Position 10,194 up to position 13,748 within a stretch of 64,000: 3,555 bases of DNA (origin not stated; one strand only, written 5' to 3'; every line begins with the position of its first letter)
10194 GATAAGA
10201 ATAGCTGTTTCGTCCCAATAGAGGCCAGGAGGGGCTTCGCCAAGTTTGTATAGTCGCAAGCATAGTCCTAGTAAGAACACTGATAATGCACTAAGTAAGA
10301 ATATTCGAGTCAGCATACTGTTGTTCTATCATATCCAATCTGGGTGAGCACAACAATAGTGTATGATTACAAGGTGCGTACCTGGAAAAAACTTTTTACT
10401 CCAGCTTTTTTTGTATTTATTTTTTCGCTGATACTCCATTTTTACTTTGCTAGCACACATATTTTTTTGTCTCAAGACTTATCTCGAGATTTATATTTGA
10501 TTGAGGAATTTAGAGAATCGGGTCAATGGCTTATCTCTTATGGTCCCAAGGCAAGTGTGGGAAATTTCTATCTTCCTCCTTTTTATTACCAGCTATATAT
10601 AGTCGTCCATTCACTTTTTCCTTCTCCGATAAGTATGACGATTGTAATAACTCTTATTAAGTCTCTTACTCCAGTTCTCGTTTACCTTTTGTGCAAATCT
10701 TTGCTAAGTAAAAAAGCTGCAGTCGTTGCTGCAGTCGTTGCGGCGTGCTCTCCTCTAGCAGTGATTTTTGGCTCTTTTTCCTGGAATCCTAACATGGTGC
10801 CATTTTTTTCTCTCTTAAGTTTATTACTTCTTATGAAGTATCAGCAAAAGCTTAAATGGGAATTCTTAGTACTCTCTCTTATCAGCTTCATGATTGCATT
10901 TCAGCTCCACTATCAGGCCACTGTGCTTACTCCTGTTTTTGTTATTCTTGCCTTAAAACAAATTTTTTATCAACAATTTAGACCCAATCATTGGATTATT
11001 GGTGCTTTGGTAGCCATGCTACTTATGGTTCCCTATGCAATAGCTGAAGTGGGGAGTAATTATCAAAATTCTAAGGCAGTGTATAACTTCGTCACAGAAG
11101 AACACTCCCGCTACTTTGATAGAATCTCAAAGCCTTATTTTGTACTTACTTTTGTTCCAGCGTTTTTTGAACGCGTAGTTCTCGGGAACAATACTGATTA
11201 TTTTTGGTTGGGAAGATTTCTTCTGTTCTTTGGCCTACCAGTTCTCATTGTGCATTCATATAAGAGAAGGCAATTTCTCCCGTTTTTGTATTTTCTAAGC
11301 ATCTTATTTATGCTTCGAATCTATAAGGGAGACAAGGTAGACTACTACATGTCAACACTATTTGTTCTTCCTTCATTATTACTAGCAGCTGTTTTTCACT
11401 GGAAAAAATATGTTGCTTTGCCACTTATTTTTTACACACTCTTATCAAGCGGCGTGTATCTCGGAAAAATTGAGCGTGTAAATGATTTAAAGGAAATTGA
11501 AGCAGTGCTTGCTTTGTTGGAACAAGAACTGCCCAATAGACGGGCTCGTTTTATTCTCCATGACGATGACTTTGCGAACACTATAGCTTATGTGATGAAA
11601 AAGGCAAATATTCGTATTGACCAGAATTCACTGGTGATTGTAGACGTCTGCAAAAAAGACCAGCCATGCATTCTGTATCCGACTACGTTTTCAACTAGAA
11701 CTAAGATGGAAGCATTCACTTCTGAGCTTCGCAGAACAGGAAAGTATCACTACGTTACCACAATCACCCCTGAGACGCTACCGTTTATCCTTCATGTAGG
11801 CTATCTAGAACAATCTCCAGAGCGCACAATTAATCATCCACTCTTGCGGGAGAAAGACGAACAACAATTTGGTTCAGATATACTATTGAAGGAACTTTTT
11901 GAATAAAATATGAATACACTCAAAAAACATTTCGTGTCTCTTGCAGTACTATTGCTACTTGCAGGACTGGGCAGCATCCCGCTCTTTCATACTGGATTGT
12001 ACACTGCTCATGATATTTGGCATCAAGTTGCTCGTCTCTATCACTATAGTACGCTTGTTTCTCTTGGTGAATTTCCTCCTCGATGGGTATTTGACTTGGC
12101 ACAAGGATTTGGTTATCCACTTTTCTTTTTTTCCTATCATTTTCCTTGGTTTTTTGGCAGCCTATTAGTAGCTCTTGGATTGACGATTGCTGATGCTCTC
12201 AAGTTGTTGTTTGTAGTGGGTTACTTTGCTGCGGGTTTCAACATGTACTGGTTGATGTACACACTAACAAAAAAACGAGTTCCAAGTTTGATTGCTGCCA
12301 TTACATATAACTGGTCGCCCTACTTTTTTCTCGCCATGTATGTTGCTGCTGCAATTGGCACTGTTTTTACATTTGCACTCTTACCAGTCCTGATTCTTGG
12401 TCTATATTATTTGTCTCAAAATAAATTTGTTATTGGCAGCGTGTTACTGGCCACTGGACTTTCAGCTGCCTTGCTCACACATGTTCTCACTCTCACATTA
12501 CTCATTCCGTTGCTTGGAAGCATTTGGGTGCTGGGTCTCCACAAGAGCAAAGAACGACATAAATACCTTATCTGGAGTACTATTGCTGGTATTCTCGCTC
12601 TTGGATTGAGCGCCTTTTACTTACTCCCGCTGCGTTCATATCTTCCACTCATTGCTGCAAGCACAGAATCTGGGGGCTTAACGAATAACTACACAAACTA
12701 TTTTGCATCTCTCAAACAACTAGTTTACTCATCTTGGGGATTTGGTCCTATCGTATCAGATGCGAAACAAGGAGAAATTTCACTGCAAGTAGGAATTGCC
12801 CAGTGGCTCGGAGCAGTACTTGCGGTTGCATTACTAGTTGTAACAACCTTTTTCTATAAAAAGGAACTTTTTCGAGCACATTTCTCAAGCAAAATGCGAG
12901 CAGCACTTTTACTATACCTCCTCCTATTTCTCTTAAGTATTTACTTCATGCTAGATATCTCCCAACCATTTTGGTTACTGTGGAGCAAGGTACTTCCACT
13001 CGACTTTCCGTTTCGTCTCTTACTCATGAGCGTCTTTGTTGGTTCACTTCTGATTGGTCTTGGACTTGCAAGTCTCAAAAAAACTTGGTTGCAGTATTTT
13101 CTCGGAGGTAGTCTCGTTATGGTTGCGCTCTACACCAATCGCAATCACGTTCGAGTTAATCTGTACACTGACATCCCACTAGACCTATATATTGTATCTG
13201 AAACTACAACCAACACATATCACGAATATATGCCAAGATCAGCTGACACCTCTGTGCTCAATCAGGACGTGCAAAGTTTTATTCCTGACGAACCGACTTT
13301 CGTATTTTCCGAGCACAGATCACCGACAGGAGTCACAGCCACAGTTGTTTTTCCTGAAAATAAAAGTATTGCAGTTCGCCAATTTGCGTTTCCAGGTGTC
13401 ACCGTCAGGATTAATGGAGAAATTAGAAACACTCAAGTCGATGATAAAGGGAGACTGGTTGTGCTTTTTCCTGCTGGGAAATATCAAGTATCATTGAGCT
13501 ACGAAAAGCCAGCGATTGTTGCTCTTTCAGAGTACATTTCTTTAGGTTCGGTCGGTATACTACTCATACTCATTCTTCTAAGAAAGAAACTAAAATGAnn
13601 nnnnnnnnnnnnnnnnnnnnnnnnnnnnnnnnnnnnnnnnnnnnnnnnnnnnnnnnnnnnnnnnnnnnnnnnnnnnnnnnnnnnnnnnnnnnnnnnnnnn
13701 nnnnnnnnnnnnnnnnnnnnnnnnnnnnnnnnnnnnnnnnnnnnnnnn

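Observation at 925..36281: Very large glycosylation region: 19 GT-C-type polytopic membrane proteins, 13 GT-A/GT-B enzymes, flippase and LCP ligase in about 45 kb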

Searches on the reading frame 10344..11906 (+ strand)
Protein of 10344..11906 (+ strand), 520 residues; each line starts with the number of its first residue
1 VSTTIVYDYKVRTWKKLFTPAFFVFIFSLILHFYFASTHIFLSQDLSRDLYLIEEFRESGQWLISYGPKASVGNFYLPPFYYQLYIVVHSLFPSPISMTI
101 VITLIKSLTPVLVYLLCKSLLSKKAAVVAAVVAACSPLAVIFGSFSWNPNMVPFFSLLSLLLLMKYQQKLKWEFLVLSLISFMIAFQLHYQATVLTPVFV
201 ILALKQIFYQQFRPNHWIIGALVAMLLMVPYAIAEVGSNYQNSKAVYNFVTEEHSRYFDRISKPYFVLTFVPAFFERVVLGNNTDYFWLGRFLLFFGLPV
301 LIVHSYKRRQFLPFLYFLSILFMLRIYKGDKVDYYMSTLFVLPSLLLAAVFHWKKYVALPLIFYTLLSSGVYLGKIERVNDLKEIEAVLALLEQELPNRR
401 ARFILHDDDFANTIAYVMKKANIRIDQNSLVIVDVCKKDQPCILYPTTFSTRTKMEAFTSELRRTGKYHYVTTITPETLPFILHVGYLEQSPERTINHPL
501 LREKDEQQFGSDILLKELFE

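Call 5: search_protein_families(library=pfam, proteins=[window:10344-11906:+], max_evalue=0.01)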
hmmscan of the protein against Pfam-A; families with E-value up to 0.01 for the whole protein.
window:10344-11906:+ (520 aa): 1 family
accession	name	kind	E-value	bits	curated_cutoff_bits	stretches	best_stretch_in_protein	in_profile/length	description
PF13231.12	PMT_2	-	5.3e-08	33.7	26.1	1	78-232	3-158/160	Dolichyl-phosphate-mannose-protein mannosyltransferase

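Call 15: search_protein_families(library=ncbifam, proteins=[window:10344-11906:+], max_evalue=1)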
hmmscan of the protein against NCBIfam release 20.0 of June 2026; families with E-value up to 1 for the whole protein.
window:10344-11906:+ (520 aa): 1 family
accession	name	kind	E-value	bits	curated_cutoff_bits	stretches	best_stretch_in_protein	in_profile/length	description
TIGR03663.1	TIGR03663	subfamily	3.5e-10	39.5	126.25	1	22-204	5-179/435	flippase activity-associated protein Agl23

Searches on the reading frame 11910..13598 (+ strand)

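Call 6: search_protein_families(library=pfam, proteins=[window:11910-13598:+], max_evalue=0.01)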
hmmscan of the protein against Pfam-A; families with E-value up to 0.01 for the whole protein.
window:11910-13598:+ (562 aa): 0 families

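Call 12: search_protein_families(library=pfam, proteins=[window:11910-13598:+], max_evalue=5)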
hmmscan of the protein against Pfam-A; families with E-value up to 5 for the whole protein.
window:11910-13598:+ (562 aa): 0 families

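Call 15: search_protein_families(library=ncbifam, proteins=[window:11910-13598:+], max_evalue=1)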
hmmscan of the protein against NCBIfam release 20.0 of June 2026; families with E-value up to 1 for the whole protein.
window:11910-13598:+ (562 aa): 2 families
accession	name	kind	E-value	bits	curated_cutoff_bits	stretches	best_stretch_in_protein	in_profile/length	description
NF002597.0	PRK02251.2-3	equivalog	0.25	11.6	120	1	120-189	23-91/93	putative septation inhibitor protein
NF052432.1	TC0500_fam_Inc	equivalog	0.83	9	240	0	370-389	73-92/214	TC0500 family inclusion membrane protein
